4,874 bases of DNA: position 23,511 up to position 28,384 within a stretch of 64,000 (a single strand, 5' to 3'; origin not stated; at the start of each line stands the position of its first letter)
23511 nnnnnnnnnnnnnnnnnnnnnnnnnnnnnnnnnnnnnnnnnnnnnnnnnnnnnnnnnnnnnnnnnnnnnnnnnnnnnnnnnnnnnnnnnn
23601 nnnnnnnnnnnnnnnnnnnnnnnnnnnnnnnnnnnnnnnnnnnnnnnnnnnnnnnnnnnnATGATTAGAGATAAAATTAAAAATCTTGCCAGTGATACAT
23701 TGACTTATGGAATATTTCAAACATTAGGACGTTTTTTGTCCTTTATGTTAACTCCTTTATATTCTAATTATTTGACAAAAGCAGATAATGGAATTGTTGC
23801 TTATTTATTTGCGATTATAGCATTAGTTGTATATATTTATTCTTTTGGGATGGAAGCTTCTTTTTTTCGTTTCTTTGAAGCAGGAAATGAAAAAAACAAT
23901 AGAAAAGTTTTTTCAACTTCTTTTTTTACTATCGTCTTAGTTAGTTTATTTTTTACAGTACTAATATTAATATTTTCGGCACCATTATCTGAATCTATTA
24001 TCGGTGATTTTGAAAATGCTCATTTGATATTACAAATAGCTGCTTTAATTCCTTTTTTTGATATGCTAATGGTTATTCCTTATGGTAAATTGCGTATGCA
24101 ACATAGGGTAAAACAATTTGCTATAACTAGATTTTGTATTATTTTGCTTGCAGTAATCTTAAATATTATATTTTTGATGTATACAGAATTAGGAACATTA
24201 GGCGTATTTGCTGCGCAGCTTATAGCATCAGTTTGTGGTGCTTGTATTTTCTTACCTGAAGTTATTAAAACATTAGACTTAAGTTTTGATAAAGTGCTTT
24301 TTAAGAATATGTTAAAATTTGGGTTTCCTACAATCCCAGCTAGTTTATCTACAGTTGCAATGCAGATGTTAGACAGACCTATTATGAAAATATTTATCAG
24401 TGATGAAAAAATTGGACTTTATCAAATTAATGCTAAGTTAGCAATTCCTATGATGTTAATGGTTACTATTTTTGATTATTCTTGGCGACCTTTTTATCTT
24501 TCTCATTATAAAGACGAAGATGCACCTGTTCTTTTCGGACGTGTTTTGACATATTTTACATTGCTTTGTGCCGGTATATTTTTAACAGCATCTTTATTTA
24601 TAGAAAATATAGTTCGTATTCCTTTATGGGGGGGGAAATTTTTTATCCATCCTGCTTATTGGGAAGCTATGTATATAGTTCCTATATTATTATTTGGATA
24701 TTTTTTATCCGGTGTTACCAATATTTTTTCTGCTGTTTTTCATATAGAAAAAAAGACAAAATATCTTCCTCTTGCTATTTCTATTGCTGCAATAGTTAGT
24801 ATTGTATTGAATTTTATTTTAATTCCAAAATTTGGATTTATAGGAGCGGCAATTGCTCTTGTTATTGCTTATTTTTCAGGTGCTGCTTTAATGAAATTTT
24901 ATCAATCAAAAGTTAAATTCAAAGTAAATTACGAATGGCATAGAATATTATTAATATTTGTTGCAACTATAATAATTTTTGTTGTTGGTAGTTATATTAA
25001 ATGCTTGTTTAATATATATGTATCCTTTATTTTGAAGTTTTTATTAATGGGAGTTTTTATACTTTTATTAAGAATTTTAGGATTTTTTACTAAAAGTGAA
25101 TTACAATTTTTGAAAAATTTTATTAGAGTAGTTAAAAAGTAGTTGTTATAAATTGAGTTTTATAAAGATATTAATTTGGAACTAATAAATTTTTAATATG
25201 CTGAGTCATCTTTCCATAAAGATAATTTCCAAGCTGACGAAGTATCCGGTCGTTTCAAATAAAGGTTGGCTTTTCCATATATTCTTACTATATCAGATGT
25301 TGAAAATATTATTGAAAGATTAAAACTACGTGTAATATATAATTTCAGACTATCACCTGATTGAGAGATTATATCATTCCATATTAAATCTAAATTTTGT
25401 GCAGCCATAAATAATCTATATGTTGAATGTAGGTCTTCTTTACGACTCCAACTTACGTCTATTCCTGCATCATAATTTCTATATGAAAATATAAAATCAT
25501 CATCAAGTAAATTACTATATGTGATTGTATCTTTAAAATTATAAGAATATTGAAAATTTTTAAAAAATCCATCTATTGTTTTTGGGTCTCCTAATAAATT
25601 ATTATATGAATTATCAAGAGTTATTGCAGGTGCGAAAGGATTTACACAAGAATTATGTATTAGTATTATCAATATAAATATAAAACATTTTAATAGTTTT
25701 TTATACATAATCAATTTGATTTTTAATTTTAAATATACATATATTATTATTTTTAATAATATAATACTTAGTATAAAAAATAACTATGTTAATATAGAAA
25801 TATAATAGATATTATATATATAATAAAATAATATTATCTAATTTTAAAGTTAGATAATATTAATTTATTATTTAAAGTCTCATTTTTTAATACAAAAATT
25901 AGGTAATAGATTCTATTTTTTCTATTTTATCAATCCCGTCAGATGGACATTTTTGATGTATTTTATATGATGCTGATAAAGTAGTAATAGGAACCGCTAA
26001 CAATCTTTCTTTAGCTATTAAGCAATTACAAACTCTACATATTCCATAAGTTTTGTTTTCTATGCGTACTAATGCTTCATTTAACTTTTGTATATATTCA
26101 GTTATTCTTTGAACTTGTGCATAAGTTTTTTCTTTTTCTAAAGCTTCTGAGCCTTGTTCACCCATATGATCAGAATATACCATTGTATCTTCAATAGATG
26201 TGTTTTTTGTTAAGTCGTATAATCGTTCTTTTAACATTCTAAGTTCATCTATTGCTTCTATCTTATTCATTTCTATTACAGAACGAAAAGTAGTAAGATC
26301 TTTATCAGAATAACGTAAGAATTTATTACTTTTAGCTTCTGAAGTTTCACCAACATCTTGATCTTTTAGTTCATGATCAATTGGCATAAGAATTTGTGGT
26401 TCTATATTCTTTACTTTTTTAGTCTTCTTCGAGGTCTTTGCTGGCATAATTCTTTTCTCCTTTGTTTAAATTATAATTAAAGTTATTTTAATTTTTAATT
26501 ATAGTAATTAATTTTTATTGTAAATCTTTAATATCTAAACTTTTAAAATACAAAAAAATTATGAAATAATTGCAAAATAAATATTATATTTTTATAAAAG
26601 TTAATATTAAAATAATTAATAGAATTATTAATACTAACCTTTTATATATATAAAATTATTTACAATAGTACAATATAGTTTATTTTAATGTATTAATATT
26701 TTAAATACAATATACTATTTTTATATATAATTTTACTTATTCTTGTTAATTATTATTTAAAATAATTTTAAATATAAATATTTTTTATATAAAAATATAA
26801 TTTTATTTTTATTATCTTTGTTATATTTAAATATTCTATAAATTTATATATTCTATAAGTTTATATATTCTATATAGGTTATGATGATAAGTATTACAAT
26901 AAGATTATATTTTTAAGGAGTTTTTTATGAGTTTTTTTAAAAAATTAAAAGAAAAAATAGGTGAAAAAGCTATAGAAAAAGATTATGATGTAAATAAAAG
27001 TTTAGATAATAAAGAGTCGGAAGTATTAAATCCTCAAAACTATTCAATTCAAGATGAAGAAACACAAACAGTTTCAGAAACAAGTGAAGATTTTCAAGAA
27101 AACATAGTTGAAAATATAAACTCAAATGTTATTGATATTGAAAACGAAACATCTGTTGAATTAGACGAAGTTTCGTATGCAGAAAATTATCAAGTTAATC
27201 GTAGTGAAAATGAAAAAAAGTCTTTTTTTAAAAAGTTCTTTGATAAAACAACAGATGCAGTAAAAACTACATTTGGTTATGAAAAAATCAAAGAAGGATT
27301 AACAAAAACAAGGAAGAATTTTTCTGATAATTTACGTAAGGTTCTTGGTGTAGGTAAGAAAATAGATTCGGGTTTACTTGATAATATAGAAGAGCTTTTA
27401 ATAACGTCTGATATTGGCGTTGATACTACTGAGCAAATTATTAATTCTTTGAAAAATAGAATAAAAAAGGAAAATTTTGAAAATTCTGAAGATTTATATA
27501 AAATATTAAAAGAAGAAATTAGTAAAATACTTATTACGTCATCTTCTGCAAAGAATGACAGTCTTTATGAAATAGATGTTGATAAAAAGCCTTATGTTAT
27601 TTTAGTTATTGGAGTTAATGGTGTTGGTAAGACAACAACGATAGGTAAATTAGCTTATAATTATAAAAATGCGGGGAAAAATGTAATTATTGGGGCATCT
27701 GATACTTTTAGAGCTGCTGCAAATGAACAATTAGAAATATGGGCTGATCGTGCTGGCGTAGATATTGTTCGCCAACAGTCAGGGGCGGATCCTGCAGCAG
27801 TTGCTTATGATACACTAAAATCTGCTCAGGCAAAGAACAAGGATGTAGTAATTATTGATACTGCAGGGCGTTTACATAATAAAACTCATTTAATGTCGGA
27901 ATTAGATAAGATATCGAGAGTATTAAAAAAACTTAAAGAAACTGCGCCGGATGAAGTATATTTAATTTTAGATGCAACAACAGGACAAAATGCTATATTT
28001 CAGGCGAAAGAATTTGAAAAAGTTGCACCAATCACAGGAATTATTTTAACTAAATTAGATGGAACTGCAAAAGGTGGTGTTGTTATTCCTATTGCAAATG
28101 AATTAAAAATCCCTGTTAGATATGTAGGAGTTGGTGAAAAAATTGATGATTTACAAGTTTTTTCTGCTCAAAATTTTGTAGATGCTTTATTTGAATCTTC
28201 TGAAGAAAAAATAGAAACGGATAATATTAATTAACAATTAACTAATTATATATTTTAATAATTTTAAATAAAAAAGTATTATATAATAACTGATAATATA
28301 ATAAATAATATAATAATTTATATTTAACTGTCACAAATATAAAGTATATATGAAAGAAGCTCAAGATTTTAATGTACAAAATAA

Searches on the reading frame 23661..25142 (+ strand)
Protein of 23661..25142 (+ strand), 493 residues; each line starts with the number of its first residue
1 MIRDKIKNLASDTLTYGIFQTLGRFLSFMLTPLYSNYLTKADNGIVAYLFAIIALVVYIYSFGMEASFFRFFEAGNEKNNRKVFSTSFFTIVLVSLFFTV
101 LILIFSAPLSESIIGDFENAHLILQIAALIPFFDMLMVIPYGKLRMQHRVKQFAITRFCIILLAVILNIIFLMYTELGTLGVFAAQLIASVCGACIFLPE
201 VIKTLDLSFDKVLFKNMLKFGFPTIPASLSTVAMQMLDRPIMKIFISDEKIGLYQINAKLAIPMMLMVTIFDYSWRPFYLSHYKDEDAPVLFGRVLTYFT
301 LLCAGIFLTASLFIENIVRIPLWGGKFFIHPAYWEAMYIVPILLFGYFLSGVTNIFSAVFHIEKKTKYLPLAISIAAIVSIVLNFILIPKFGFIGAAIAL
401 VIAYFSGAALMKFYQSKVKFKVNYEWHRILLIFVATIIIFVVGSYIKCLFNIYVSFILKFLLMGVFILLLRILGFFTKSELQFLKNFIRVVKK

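Call 48: search_protein_families(library=pfam, proteins=[window:23661-25142:+], max_evalue=0.00001)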
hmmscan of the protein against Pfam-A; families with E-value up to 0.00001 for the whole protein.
window:23661-25142:+ (493 aa): 2 families
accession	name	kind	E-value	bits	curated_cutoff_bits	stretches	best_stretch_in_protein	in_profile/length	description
PF01943.22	Polysacc_synt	-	5e-16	59.4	28.2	1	11-271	3-262/274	Polysaccharide biosynthesis protein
PF13440.11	Polysacc_synt_3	-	1.7e-15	57.5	23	1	38-277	6-238/293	Polysaccharide biosynthesis protein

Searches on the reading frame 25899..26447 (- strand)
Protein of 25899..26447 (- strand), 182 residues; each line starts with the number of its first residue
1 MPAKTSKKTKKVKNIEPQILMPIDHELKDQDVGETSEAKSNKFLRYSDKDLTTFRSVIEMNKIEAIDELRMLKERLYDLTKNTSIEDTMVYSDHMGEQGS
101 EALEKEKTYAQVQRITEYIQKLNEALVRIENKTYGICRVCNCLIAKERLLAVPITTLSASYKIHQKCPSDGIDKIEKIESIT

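Call 48: search_protein_families(library=pfam, proteins=[window:25899-26447:-], max_evalue=0.00001)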
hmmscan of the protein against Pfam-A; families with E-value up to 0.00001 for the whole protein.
window:25899-26447:- (182 aa): 0 families

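Call 90: search_protein_families(library=ncbifam, proteins=[window:25899-26447:-], max_evalue=0.0001)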
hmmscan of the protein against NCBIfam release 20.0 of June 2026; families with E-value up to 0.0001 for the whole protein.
window:25899-26447:- (182 aa): 3 families
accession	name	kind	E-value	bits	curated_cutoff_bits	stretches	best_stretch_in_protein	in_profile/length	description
TIGR02890.1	bacill_yteA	subfamily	3.6e-17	62.9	134.4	1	50-165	2-117/159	regulatory protein, yteA family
NF033459.1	DksA_like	equivalog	1.2e-09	38.5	105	1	50-155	2-99/113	RNA polymerase-binding protein DksA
TIGR02420.1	dksA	equivalog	1.3e-09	38.4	115.5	1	86-159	33-105/110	RNA polymerase-binding protein DksA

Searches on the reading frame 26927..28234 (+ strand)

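Call 48: search_protein_families(library=pfam, proteins=[window:26927-28234:+], max_evalue=0.00001)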
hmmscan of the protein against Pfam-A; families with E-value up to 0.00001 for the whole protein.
window:26927-28234:+ (435 aa): 3 families
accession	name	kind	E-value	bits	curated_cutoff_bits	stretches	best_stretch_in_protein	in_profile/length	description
PF00448.28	SRP54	-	1.1e-76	257.4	22.7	1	222-422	1-195/196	SRP54-type protein, GTPase domain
PF02881.24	SRP54_N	-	1.8e-13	51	22.4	1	132-198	1-75/75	SRP54-type protein, helical bundle domain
PF13604.12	AAA_30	-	2.7e-06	27.7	27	1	223-320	19-104/191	AAA domain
